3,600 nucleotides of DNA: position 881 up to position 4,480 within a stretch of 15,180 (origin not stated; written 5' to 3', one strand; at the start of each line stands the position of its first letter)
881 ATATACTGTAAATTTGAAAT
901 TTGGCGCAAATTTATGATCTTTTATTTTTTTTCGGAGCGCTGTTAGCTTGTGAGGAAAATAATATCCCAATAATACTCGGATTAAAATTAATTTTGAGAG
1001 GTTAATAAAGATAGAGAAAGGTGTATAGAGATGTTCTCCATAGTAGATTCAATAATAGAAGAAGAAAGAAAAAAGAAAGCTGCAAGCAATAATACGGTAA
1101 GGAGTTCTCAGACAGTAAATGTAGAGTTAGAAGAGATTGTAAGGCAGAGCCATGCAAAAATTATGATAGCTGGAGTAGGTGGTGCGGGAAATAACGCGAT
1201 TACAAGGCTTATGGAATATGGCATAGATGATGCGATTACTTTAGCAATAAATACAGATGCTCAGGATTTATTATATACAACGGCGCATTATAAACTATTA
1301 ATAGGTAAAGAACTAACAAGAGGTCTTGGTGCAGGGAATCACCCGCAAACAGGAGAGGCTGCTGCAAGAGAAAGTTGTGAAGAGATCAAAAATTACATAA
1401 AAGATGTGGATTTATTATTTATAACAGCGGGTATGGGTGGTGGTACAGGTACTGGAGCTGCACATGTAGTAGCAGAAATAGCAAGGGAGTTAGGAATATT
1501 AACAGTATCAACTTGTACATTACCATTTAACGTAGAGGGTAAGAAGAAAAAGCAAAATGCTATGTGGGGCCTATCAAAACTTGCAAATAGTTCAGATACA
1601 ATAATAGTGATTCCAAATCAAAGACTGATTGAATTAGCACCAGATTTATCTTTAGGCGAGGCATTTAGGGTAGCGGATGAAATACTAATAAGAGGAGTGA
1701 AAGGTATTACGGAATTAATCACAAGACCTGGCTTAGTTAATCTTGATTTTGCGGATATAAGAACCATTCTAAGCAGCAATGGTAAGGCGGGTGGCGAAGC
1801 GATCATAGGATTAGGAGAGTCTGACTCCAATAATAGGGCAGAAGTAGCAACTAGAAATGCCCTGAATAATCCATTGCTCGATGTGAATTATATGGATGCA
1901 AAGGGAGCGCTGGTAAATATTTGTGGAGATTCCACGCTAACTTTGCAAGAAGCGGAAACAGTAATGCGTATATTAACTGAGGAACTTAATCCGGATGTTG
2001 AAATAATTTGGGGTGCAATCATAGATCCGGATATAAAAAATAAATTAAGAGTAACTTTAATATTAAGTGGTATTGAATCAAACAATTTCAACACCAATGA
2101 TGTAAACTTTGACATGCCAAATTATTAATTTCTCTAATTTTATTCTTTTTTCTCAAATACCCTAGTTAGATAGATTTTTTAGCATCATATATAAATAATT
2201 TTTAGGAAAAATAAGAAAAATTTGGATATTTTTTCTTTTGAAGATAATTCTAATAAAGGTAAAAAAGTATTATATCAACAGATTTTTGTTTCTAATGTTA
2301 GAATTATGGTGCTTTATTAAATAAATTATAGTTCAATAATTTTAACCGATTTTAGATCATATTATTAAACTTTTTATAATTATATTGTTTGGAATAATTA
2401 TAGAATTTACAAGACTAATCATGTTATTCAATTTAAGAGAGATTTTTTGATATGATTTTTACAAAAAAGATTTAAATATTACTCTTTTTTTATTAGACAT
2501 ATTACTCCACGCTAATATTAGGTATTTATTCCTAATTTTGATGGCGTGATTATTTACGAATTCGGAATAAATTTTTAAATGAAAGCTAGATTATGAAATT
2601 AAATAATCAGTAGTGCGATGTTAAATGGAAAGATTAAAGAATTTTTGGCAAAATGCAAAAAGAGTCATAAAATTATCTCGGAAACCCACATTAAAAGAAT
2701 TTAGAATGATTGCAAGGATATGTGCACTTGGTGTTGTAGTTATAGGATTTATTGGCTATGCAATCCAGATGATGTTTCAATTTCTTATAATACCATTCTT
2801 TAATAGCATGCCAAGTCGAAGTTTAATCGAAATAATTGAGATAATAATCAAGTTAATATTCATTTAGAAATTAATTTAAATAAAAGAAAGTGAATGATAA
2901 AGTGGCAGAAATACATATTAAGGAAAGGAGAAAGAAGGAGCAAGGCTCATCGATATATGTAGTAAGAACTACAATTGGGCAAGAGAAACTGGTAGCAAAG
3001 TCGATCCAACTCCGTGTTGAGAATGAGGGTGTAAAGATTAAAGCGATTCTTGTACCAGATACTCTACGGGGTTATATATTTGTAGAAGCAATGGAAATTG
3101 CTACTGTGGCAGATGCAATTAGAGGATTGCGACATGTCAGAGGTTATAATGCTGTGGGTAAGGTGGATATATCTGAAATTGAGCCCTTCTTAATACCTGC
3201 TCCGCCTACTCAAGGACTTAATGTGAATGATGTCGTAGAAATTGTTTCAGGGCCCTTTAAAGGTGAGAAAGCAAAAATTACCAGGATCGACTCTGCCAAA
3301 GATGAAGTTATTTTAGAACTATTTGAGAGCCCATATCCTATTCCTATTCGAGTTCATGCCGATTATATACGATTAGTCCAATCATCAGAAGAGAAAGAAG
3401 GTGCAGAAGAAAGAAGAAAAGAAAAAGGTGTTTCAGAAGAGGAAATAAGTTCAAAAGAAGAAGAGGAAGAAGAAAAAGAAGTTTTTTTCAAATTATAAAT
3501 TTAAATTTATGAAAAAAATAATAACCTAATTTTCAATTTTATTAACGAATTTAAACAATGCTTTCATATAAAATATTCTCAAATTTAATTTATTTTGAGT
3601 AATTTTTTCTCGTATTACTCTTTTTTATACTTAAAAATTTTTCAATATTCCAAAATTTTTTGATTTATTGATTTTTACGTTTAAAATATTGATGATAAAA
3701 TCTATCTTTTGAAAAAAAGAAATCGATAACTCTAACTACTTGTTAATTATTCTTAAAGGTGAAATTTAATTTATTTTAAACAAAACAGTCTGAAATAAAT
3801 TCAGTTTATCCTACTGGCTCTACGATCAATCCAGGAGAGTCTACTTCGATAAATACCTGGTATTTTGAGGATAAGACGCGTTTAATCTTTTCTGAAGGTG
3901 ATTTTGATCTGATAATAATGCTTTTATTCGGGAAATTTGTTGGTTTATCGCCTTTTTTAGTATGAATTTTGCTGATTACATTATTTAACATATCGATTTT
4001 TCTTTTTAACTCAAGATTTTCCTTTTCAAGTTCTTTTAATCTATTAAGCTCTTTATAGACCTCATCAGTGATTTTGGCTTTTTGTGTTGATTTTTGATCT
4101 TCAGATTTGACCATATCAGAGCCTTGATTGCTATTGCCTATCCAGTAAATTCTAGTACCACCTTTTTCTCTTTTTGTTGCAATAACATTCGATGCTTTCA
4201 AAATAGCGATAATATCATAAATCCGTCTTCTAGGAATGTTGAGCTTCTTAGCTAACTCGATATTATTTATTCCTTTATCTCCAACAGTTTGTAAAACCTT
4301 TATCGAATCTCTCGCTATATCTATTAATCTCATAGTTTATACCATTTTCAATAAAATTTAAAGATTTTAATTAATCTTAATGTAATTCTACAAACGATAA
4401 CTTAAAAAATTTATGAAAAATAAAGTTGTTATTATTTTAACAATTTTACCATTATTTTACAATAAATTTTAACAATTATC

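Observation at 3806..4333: Compact archaeal protein with the whole E2F/DP-like layout: RRxYD winged helix + coiled coil + marked-box-like tail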

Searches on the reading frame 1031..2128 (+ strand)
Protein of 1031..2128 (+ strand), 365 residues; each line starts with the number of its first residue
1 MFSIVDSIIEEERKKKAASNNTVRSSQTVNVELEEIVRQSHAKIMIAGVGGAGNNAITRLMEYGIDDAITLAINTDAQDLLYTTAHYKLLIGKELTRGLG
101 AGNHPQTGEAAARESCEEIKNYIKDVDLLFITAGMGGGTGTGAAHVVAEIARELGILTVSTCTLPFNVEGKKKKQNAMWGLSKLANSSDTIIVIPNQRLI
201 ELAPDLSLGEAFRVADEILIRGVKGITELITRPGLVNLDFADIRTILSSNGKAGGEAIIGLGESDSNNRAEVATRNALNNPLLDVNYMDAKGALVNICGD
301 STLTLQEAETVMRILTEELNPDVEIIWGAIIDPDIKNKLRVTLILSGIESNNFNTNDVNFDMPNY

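Call 8: search_protein_families(library=pfam, proteins=[window:1031-2128:+], max_evalue=0.001)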
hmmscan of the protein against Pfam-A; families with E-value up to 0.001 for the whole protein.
window:1031-2128:+ (365 aa): 2 families
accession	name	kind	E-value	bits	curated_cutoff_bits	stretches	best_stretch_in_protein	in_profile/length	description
PF00091.31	Tubulin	-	6.1e-46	157.5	33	1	43-202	1-188/190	Tubulin/FtsZ family, GTPase domain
PF12327.13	FtsZ_C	-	6.8e-31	106.9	27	1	255-349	1-95/95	FtsZ family, C-terminal domain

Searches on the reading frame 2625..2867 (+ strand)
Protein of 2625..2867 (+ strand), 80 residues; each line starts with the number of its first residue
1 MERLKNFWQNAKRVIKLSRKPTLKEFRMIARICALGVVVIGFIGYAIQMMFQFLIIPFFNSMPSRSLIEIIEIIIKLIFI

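Call 8: search_protein_families(library=pfam, proteins=[window:2625-2867:+], max_evalue=0.001)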
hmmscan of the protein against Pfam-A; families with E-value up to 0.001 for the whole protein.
window:2625-2867:+ (80 aa): 1 family
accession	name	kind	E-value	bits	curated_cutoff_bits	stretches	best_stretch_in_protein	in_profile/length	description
PF00584.25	SecE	-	1.8e-08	34.6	22.7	1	5-55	1-51/55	SecE/Sec61-gamma subunits of protein translocation complex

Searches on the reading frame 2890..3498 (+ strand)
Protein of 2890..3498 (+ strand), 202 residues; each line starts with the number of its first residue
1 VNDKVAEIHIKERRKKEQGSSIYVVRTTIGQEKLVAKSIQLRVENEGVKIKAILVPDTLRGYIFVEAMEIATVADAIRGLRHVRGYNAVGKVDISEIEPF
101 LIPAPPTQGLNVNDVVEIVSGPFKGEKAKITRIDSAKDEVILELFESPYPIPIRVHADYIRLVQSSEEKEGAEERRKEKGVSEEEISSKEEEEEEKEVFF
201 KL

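Call 8: search_protein_families(library=pfam, proteins=[window:2890-3498:+], max_evalue=0.001)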
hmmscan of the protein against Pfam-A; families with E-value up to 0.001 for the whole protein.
window:2890-3498:+ (202 aa): 2 families
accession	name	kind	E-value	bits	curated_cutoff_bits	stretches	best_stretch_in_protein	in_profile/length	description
PF03439.18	Spt5-NGN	-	2.8e-21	75.7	22.4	1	21-101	1-84/84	Early transcription elongation factor of RNA pol II, NGN section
PF00467.35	KOW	-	1.3e-08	34.7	22.3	1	112-143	1-32/32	KOW motif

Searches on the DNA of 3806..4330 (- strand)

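Call 89: search_rna_families(sources=[L017, L014], threshold=gathering)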
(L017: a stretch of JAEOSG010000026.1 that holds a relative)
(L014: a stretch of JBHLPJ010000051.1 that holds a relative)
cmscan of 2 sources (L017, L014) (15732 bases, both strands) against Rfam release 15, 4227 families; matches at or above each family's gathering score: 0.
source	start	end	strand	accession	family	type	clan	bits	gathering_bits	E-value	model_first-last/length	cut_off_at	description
